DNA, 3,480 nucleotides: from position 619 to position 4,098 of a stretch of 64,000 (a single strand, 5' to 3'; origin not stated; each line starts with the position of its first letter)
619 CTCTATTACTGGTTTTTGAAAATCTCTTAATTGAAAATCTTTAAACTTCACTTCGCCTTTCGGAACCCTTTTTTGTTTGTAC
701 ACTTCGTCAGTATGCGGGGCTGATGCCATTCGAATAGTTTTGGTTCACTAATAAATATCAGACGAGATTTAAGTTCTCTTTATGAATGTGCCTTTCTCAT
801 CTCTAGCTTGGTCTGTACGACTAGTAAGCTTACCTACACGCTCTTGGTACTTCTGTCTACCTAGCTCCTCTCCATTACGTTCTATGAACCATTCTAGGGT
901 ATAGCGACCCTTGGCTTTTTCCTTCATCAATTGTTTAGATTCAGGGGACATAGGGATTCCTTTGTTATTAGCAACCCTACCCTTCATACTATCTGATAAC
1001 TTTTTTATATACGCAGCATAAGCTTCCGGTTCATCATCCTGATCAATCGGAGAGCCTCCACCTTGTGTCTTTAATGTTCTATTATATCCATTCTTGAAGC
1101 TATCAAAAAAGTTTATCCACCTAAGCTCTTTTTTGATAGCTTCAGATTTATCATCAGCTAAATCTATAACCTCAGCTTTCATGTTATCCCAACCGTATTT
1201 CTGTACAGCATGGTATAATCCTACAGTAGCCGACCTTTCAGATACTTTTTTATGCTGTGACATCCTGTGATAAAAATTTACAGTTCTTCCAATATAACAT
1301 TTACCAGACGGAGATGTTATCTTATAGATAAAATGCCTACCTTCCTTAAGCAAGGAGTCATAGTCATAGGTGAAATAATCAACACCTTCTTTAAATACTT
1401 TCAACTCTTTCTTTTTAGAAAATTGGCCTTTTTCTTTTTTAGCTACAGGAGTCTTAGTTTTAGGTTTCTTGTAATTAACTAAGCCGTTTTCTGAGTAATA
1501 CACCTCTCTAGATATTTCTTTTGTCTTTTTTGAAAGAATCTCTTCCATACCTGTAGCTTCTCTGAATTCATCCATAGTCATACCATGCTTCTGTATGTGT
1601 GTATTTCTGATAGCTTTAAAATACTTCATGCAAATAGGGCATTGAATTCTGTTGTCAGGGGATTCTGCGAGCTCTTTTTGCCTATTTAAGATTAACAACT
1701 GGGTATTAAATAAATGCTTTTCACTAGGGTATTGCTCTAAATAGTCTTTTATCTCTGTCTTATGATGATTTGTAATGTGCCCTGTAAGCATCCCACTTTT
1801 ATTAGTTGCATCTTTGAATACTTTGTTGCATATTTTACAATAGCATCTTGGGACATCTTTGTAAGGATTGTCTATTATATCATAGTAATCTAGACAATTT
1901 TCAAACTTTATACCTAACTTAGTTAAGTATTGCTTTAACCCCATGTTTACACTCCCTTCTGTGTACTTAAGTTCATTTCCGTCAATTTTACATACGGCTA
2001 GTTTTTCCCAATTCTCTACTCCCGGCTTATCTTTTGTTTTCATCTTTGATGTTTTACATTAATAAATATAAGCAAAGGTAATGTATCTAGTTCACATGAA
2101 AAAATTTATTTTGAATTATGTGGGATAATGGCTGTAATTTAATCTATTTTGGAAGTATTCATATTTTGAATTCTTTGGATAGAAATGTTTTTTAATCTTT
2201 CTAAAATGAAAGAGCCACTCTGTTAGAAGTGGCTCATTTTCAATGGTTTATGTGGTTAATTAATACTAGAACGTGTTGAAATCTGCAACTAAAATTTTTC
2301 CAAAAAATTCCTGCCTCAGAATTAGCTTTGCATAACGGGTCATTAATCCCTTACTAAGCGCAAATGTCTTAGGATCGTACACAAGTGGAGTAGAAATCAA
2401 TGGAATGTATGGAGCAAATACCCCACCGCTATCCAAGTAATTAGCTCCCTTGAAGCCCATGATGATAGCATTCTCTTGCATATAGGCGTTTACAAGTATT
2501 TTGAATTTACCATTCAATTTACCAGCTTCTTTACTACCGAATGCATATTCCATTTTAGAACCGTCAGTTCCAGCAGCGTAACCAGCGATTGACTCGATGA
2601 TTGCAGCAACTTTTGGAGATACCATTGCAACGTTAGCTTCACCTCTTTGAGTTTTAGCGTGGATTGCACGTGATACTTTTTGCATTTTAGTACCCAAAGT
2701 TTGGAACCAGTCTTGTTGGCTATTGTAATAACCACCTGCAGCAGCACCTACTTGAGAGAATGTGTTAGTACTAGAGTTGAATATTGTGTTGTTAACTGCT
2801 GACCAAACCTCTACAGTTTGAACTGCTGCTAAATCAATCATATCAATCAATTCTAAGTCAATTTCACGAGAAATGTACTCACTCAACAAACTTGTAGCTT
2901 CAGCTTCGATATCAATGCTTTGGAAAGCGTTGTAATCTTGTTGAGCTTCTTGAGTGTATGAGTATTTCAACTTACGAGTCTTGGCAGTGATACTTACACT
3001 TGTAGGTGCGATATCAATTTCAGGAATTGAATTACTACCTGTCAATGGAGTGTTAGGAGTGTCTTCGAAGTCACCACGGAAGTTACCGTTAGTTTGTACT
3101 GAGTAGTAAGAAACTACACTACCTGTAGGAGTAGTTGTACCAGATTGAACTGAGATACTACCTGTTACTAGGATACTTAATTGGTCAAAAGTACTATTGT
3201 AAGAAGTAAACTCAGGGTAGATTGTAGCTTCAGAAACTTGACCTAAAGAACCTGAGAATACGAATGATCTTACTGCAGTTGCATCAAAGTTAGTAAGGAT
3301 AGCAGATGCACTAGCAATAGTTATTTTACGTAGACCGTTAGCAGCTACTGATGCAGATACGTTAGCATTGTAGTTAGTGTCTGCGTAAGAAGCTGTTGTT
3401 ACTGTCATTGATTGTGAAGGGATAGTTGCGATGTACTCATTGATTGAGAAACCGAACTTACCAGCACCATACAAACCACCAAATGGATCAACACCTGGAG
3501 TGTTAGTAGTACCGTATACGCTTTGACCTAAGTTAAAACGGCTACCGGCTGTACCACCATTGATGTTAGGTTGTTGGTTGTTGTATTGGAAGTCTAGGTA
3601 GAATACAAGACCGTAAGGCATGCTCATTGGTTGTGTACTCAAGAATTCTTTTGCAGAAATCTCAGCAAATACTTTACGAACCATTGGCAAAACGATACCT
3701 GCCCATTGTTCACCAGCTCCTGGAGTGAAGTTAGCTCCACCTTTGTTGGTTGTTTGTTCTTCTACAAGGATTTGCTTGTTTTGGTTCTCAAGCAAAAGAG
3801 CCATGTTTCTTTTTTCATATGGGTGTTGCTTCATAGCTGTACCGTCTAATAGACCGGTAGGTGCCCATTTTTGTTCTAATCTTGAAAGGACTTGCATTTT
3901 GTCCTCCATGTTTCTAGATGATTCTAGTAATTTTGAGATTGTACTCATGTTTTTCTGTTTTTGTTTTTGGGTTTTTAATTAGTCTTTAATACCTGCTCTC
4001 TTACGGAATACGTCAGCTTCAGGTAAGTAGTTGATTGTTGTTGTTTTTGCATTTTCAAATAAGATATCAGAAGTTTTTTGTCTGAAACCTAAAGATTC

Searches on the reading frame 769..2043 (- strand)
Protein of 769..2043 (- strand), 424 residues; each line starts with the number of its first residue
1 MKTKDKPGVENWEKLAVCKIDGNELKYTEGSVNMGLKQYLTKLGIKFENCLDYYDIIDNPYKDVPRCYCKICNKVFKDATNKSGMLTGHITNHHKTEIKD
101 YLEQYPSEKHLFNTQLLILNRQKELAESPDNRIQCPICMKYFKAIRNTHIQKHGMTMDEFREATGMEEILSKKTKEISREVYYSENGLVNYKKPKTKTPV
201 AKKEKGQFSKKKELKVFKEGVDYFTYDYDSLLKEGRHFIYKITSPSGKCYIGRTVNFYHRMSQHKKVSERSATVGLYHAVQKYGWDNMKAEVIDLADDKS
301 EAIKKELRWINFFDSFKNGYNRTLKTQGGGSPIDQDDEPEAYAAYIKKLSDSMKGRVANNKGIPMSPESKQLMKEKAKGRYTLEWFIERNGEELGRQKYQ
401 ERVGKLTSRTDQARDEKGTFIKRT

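Call 21: search_protein_families(library=phrogs, proteins=[window:769-2043:-], max_evalue=0.001)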
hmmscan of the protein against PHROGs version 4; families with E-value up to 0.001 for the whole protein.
window:769-2043:- (424 aa): 5 families
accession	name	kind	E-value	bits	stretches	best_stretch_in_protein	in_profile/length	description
phrog_314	-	DNA, RNA and nucleotide metabolism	1.5e-28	101.1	1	236-388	178-310/574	homing endonuclease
phrog_7168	-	DNA, RNA and nucleotide metabolism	4.5e-13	50.3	1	238-324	3-95/284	homing endonuclease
phrog_5123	-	DNA, RNA and nucleotide metabolism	1.2e-10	42.5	1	238-323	3-89/152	homing endonuclease with GIY-YIG motif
phrog_19446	-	DNA, RNA and nucleotide metabolism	1.6e-07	32.1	1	239-337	4-104/254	homing endonuclease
phrog_22215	-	unknown function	0.00027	21.8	1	132-200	3-75/324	-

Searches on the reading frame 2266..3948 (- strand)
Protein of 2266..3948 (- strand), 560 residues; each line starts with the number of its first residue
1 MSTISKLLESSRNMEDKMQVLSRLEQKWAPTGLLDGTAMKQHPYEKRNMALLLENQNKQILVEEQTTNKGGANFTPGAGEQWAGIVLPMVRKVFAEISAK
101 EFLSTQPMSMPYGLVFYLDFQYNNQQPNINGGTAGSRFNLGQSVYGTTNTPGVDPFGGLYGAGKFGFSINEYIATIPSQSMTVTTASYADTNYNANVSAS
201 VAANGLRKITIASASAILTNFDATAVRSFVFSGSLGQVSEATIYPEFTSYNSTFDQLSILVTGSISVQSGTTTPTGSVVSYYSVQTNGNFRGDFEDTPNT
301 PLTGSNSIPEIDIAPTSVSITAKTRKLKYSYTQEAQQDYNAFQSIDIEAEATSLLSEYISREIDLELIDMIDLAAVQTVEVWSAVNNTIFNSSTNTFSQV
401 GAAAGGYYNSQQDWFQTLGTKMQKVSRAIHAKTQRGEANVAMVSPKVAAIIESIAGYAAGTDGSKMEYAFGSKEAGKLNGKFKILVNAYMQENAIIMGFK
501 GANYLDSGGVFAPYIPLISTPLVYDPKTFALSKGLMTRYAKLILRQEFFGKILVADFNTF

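Call 21: search_protein_families(library=phrogs, proteins=[window:2266-3948:-], max_evalue=0.001)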
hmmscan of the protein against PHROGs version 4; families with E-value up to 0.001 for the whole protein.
window:2266-3948:- (560 aa): 2 families
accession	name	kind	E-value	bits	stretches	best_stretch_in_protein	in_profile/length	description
phrog_138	-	head and packaging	1.9e-60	206.2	1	23-541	5-405/444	major head protein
phrog_1014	-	unknown function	6.2e-06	26.1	1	262-454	287-449/567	-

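Call 78: search_dna_similar(query=window:2266-3948:-, collection=phages, mode=protein, max_rows=10)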
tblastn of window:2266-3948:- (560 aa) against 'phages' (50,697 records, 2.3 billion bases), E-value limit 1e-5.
Records with a match: 2476; places in all: 2478; records where one place covers at least 80% of the query: 8.
Best place of each record, by identity: <60% 2476.
By first word of the organism name: Escherichia 667; Synechococcus 378; Klebsiella 286; Salmonella 202; Vibrio 115; Shigella 89; Aeromonas 83; Acinetobacter 71; Cyanophage 61; Enterobacter 58; and 61 more.
By host as written in the record: - 437; Escherichia coli 280; Synechococcus 107; Klebsiella pneumoniae 96; Escherichia coli O157:H7 39; Synechococcus sp. 38; Salmonella enterica 29; Synechococcus sp. WH7803 28; and 541 more.
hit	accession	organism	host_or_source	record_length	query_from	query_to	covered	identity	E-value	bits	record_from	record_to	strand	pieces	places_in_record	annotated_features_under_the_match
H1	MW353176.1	Flavobacterium phage vB_FspM_immuto_3-5A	Flavobacterium sp. LMO8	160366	4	559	99%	45.0%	5e-122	401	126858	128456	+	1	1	major capsid protein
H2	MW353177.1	Flavobacterium phage vB_FspM_immuto_13-6C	Flavobacterium sp. LMO8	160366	4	559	99%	45.0%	5e-122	401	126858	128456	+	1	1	major capsid protein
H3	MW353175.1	Flavobacterium phage vB_FspM_immuto_2-6A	Flavobacterium sp. LMO8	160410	4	559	99%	45.0%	5e-122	401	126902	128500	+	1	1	major capsid protein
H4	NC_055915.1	Flavobacterium phage vB_FspM_immuto_2-6A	Flavobacterium sp. LMO8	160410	4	559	99%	45.0%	5e-122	401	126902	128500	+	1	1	major capsid protein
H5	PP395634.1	Microcystis phage Mel-JY01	Microcystis elabens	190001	26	554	94%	42.9%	2e-115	382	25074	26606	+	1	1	capsid protein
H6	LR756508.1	uncultured phage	metagenomic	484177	6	554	98%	40.3%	8e-108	360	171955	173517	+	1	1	record has no annotation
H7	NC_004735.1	Rhodothermus phage RM378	Rhodothermus marinus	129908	19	554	96%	32.7%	1e-61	226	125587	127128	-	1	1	similar to major head protein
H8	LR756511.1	uncultured phage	metagenomic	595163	1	557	71%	32.4%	7e-37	217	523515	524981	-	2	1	record has no annotation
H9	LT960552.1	Yersinia phage fHe-Yen9-03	-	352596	4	539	71%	29.1%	3e-18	153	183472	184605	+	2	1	g253: Phage major capsid protein of Caudovirales | ribosome_binding_site | minus_10_signal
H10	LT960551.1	Yersinia phage fHe-Yen9-04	-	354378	4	539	71%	29.1%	3e-18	153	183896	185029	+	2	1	g250: Phage major capsid protein of Caudovirales | ribosome_binding_site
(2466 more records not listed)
